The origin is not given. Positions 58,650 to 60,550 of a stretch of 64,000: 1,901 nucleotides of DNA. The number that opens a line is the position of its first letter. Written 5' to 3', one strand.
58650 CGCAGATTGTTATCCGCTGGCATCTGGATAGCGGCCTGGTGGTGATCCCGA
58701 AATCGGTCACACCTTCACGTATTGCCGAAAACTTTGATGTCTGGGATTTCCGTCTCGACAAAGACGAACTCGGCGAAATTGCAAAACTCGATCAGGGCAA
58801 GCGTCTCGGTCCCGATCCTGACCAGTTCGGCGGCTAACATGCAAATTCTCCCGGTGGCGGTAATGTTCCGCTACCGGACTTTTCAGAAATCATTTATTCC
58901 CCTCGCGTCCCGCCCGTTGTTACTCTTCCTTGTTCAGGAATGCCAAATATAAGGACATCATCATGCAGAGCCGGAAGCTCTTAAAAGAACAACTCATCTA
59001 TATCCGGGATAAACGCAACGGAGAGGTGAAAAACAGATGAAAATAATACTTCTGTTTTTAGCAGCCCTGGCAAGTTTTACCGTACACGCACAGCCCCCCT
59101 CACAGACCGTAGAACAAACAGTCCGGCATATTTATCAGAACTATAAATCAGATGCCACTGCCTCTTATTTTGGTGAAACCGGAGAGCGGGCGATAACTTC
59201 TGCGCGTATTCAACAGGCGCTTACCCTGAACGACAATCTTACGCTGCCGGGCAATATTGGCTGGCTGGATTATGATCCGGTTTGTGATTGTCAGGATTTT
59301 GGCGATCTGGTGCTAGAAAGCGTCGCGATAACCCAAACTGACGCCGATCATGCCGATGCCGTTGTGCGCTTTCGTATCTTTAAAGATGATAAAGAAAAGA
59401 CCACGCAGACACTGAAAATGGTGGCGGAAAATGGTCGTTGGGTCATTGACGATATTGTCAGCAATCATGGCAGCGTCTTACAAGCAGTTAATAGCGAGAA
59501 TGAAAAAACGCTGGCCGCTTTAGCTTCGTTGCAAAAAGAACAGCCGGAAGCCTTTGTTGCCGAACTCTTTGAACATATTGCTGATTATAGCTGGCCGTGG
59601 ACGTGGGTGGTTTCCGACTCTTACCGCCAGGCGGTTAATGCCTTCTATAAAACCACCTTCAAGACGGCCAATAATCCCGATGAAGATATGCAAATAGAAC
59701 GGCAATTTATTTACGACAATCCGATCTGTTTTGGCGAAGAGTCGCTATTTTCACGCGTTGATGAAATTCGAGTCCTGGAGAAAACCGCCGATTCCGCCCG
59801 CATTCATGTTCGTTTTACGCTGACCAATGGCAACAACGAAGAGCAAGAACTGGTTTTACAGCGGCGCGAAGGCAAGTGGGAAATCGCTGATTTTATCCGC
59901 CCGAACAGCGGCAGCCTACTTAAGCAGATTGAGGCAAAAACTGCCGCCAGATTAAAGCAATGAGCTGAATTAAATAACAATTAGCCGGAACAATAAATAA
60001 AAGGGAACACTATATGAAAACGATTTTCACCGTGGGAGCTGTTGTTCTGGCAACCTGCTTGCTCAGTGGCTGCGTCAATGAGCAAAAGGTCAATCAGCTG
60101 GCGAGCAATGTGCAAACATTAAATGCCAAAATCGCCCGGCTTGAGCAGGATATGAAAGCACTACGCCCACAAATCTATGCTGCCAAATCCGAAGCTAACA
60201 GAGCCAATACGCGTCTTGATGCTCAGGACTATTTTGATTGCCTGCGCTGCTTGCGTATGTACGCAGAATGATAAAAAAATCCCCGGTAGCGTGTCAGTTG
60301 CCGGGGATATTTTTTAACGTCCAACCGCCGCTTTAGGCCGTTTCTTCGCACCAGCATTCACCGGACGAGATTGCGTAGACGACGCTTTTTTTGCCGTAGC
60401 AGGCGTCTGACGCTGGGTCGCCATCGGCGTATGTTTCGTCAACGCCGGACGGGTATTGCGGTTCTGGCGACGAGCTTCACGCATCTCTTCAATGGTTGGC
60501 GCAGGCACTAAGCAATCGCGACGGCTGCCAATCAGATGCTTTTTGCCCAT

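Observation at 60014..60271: yqhH encodes an Lpp (Braun lipoprotein) paralog lacking the C-terminal lysine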

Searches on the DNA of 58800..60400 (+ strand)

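Call 6: search_dna_similar(query=window:59900-60400:+, collection=ecoli_genomes, mode=near, max_rows=10)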
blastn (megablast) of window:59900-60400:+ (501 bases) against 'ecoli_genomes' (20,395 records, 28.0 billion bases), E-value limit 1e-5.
Records with a match: 5423; places in all: 5614; records where one place covers at least 80% of the query: 5339.
Genomes with a match: 5423 of 5426; with a place that covers at least 80% of the query: 5339. Places per genome that has any: lowest 1, median 1, highest 4. On chromosomes: 5613 places; on plasmids: 1.
Best place of each record, by identity: >=99% 3260; 95-99% 2157; 90-95% 6.
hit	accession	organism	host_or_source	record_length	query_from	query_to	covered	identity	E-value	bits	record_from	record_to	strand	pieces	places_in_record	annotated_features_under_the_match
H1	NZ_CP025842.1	Escherichia coli strain 720632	Homo sapiens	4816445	1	501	100%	100.0%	0e+0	926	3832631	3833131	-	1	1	yqhH: lipoprotein YqhH | ygiQ: YgiQ family radical SAM protein | yqhG: YbjP/YqhG family protein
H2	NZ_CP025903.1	Escherichia coli strain 300709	Homo sapiens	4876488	1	501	100%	100.0%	0e+0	926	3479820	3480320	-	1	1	yqhH: lipoprotein YqhH | ygiQ: YgiQ family radical SAM protein | yqhG: YbjP/YqhG family protein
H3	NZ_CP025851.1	Escherichia coli strain 510016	Homo sapiens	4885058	1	501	100%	100.0%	0e+0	926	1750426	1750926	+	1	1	yqhH: lipoprotein YqhH | ygiQ: YgiQ family radical SAM protein | hypothetical protein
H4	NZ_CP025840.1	Escherichia coli strain 214-4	Homo sapiens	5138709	1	501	100%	100.0%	0e+0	926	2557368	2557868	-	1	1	yqhH: lipoprotein YqhH | DUF3362 domain-containing protein | yqhG: YbjP/YqhG family protein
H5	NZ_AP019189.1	Escherichia coli strain M217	Homo sapiens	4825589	1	501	100%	100.0%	0e+0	926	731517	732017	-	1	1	yqhH: lipoprotein YqhH | ygiQ: YgiQ family radical SAM protein | yqhG: YbjP/YqhG family protein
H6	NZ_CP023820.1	Escherichia coli strain 7/2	Homo sapiens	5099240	1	501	100%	100.0%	0e+0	926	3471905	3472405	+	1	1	yqhH: lipoprotein YqhH | ygiQ: YgiQ family radical SAM protein | yqhG: YbjP/YqhG family protein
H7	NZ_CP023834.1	Escherichia coli strain 4/2-1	Homo sapiens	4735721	1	501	100%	100.0%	0e+0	926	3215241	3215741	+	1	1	yqhH: lipoprotein YqhH | ygiQ: YgiQ family radical SAM protein | yqhG: YbjP/YqhG family protein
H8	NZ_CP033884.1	Escherichia coli strain 50579417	Homo sapiens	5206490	1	501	100%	100.0%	0e+0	926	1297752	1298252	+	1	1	yqhH: lipoprotein YqhH | ygiQ: YgiQ family radical SAM protein | yqhG: YbjP/YqhG family protein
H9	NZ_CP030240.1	Escherichia coli strain ER1709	-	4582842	1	501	100%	100.0%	0e+0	926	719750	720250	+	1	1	yqhH: lipoprotein YqhH | ygiQ: YgiQ family radical SAM protein | yqhG: YbjP/YqhG family protein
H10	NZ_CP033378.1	Escherichia coli strain L73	goose anus swab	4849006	1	501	100%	100.0%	0e+0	926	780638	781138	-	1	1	yqhH: lipoprotein YqhH | ygiQ: YgiQ family radical SAM protein | yqhG: YbjP/YqhG family protein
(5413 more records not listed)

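Call 34: search_dna_similar(query=L012:3300-4700:+, collection=plasmids, mode=near, max_rows=5)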
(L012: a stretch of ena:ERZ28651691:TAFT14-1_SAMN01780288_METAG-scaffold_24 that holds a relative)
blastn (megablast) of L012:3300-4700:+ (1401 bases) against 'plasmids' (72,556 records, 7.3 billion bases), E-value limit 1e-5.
Records with a match: 4; places in all: 4; records where one place covers at least 80% of the query: 0.
Best place of each record, by identity: 80-90% 4.
By first word of the organism name: Klebsiella 3; Escherichia 1.
By predicted mobility (MOB-suite, as given by PLSDB): non-mobilizable 4.
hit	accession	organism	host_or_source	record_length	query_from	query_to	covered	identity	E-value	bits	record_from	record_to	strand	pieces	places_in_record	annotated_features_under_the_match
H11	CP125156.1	Klebsiella pneumoniae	-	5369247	1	123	9%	85.4%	7e-26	126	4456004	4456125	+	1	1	dkgA: 2,5-didehydrogluconate reductase DkgA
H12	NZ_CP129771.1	Klebsiella pneumoniae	Homo sapiens,whole organism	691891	1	123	9%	85.4%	7e-26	126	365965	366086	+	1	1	dkgA: 2,5-didehydrogluconate reductase DkgA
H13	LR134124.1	Klebsiella aerogenes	not available: to be reported later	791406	1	118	8%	85.6%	3e-25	124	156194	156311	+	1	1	dkgA: Methylglyoxal reductase, acetol producing / 2,5-diketo-D-gluconate ...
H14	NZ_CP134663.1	Escherichia coli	Larus michahellis,bacteria,cloaca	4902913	1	117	8%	83.8%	2e-21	111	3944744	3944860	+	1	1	none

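Call 51: search_rna_families(source=window, start=58800, end=60400, threshold=evalue, max_evalue=1)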
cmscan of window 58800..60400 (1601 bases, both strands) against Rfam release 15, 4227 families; matches with E-value up to 1: 2.
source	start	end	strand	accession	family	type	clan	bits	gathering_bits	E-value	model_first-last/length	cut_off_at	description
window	60260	60315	+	RF02399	NsiR1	Gene; sRNA;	-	26.9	39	0.0092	1-60/60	no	Nitrogen stress-induced RNA 1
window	60195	60316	+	RF00514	His_leader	Cis-reg; leader;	-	23.2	49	0.43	1-126/126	no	Histidine operon leader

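Call 61: get_annotated_region(hit=H9, flank=4500)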
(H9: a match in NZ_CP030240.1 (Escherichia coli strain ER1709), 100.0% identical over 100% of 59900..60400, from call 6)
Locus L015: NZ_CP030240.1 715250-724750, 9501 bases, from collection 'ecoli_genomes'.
description: Escherichia coli strain ER1709 chromosome, complete genome
organism: Escherichia coli strain ER1709 (NCBI taxid 562)
replicon: chromosome; assembly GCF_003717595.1
host: -; source: -; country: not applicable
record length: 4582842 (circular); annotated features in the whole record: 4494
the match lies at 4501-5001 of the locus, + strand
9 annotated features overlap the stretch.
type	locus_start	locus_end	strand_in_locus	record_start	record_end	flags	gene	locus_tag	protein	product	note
CDS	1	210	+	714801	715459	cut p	yghB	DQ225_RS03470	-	DedA family general envelope maintenance protein YghB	frameshifted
CDS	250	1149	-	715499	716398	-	yqhC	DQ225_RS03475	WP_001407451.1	DNA-binding transcriptional regulator YqhC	-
CDS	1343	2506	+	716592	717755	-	yqhD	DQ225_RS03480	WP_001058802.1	alcohol dehydrogenase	-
CDS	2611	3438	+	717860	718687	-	dkgA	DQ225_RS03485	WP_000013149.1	2,5-didehydrogluconate reductase DkgA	-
CDS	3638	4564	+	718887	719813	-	yqhG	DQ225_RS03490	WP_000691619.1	YbjP/YqhG family protein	-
CDS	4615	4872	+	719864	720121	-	yqhH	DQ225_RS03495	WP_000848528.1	lipoprotein YqhH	-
CDS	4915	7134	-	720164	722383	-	ygiQ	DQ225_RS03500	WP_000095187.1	YgiQ family radical SAM protein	-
CDS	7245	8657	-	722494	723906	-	ftsP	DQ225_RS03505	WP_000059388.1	cell division protein FtsP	-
CDS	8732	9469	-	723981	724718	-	plsC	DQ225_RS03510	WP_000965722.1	1-acylglycerol-3-phosphate O-acyltransferase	-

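Call 63: search_dna_similar(query=L003:3660-3990:+, collection=ecoli_genomes, mode=distant, max_rows=8)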
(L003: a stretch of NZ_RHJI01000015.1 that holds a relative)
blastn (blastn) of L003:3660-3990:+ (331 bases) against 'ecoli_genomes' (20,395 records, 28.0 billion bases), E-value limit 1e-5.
Records with a match: 19; places in all: 19; records where one place covers at least 80% of the query: 0.
Genomes with a match: 19 of 5426; with a place that covers at least 80% of the query: 0. Places per genome that has any: lowest 1, median 1, highest 1. On chromosomes: 19 places; on plasmids: 0.
Best place of each record, by identity: 60-80% 19.
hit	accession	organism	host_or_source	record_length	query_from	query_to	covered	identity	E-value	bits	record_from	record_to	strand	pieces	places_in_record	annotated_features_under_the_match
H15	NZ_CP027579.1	Escherichia coli strain 2013C-4282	Homo sapiens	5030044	110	212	31%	74.8%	8e-9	70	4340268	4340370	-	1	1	LPP leucine zipper domain-containing protein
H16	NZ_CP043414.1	Escherichia coli strain EC42405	bovine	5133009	110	212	31%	74.8%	8e-9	70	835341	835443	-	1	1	LPP leucine zipper domain-containing protein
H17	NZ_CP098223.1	Escherichia coli strain Z0117EC0005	Canis lupus familiaris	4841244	110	212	31%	74.8%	8e-9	70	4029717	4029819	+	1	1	LPP leucine zipper domain-containing protein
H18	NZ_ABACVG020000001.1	Escherichia coli strain 2020CK-00188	Homo sapiens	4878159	110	212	31%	74.8%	8e-9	70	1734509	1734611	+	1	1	LPP leucine zipper domain-containing protein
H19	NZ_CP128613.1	Escherichia coli strain WL297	Homo sapiens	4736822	110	212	31%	74.8%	8e-9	70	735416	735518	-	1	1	LPP leucine zipper domain-containing protein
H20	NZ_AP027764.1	Escherichia coli strain 2017-02-2CC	Homo sapiens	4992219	110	212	31%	74.8%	8e-9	70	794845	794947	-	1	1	LPP leucine zipper domain-containing protein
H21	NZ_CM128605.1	Escherichia coli strain E200086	Homo sapiens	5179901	110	212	31%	74.8%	8e-9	70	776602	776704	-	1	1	LPP leucine zipper domain-containing protein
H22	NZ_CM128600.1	Escherichia coli strain E400634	Homo sapiens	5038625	110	212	31%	74.8%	8e-9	70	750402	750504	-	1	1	LPP leucine zipper domain-containing protein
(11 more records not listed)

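Call 64: get_annotated_region(hit=H15, flank=5000)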
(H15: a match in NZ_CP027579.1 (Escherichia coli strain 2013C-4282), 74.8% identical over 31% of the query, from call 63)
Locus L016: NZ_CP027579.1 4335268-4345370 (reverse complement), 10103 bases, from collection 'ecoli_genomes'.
description: Escherichia coli strain 2013C-4282 chromosome, complete genome
organism: Escherichia coli strain 2013C-4282 (NCBI taxid 562)
replicon: chromosome; assembly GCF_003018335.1
host: Homo sapiens; source: stool; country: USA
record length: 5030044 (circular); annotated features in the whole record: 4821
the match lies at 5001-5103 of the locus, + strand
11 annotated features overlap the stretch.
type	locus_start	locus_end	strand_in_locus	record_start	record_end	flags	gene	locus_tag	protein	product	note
CDS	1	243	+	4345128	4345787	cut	yghB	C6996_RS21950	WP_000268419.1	DedA family general envelope maintenance protein YghB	-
CDS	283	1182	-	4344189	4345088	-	yqhC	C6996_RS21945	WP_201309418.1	DNA-binding transcriptional regulator YqhC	-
CDS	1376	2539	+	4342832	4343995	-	yqhD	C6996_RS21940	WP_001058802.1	alcohol dehydrogenase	-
CDS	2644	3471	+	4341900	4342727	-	dkgA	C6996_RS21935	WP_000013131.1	2,5-didehydrogluconate reductase DkgA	-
CDS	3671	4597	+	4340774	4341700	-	yqhG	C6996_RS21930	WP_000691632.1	YbjP/YqhG family protein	-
CDS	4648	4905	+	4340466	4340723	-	yqhH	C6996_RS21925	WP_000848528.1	lipoprotein YqhH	-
CDS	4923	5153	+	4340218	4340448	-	-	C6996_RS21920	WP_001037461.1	LPP leucine zipper domain-containing protein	-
CDS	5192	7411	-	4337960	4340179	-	ygiQ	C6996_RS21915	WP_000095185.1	YgiQ family radical SAM protein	-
CDS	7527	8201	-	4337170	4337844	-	-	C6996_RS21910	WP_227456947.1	ankyrin repeat domain-containing protein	-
CDS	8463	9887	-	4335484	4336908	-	-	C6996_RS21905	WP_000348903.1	hypothetical protein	-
CDS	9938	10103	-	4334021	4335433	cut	ftsP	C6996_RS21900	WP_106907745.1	cell division protein FtsP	-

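Call 70: search_dna_similar(query=window:60014-60271:+, collection=ecoli_genomes, mode=near, rows=spread, max_rows=30)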
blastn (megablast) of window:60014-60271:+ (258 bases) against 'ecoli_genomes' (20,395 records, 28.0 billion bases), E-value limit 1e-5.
Records with a match: 5415; places in all: 5420; records where one place covers at least 80% of the query: 5415.
Genomes with a match: 5415 of 5426; with a place that covers at least 80% of the query: 5415. Places per genome that has any: lowest 1, median 1, highest 2. On chromosomes: 5419 places; on plasmids: 1.
Best place of each record, by identity: >=99% 3699; 95-99% 1710; 90-95% 6.
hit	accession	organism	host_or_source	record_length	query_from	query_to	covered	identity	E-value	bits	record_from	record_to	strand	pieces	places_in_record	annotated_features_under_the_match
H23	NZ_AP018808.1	Escherichia coli strain E2865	Bos taurus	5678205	1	258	100%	100.0%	1e-131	477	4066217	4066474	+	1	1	yqhH: lipoprotein YqhH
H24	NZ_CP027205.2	Escherichia coli strain WCHEC025943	Sewage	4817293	1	258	100%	100.0%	1e-131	477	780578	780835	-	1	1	yqhH: lipoprotein YqhH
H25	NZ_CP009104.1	Escherichia coli strain RM9387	Cow feces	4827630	1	258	100%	100.0%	1e-131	477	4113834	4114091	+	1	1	yqhH: lipoprotein YqhH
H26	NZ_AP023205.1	Escherichia coli strain TUM18781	Homo sapiens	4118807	1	258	100%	100.0%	1e-131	477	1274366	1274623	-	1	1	yqhH: lipoprotein YqhH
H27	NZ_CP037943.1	Escherichia coli strain CFSAN027343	Homo sapiens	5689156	1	258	100%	100.0%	1e-131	477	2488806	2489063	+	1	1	yqhH: lipoprotein YqhH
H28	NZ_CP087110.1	Escherichia coli strain PJ-T13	Gong Dong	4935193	1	258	100%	100.0%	1e-131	477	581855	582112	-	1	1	yqhH: lipoprotein YqhH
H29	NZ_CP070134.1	Escherichia coli strain FDAARGOS_1281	Homo sapiens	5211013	1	258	100%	100.0%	1e-131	477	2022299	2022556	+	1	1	yqhH: lipoprotein YqhH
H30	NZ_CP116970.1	Escherichia coli strain CUVM3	Sus scrofa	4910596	1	258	100%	100.0%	1e-131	477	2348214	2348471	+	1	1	yqhH: lipoprotein YqhH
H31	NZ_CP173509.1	Escherichia coli strain 98215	Homo sapiens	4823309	1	258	100%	100.0%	1e-131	477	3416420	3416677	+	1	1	yqhH: lipoprotein YqhH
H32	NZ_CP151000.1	Escherichia coli strain CUVET16-321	Dog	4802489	1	258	100%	100.0%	1e-131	477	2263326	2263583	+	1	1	yqhH: lipoprotein YqhH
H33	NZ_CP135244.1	Escherichia coli strain OHT76-1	Food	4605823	1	258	100%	100.0%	1e-131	477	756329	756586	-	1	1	yqhH: lipoprotein YqhH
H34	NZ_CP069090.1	Escherichia coli strain TOE51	Homo sapiens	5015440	1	258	100%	100.0%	1e-131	477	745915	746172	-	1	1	yqhH: lipoprotein YqhH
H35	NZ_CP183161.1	Escherichia coli strain 605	Homo sapiens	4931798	1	258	100%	100.0%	1e-131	477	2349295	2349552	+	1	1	yqhH: lipoprotein YqhH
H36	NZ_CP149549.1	Escherichia coli strain 1802D011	Sus scrofa domesticus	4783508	1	258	100%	100.0%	1e-131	477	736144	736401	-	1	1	yqhH: lipoprotein YqhH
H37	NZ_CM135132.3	Escherichia coli strain K99S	-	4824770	1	258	100%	100.0%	1e-131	477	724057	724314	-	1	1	yqhH: lipoprotein YqhH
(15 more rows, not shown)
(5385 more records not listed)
